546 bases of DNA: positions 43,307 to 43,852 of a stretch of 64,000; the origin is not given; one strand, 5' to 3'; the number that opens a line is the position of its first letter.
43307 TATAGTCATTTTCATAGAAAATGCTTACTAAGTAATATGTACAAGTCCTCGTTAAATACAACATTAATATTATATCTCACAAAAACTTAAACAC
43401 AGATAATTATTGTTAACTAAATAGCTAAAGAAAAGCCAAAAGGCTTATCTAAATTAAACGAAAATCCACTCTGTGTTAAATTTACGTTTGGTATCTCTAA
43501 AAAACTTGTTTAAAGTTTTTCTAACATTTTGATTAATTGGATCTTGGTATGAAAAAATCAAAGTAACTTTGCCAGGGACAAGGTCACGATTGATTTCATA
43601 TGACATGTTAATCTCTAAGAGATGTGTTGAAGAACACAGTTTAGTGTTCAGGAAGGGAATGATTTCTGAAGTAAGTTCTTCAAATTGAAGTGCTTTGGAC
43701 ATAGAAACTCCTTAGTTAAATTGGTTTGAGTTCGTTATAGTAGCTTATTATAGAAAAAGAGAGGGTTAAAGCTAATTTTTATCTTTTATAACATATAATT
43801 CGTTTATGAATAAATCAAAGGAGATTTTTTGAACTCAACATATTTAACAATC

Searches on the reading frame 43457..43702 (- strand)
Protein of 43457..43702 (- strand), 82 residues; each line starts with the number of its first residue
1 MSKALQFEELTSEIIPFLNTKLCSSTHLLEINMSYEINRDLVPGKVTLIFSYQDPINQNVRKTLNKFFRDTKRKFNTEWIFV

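Call 29: find_encoding_contigs(protein=window:43457-43702:-, flank=4000, max_places=6)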
Protein window:43457-43702:- (82 aa): 1 contig read that carries it; 1 place shown.
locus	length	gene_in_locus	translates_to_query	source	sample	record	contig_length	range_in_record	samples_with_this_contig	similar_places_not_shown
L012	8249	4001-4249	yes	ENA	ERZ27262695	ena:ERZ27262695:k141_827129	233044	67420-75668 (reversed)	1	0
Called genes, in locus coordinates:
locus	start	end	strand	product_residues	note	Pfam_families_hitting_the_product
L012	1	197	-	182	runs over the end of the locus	-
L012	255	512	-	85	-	-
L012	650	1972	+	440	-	-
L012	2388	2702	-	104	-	-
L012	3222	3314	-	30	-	-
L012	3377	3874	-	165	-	-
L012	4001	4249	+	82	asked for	-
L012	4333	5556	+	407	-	PF12705:PDDEXK_1 (weak)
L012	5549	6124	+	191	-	PF00625:Guanylate_kin (weak)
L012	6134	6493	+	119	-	-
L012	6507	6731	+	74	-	-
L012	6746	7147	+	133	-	-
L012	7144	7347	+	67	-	-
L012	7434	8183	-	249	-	-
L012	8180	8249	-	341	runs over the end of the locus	PF00574:CLP_protease (weak), PF25145:NfeD1b_N (weak), PF01343:Peptidase_S49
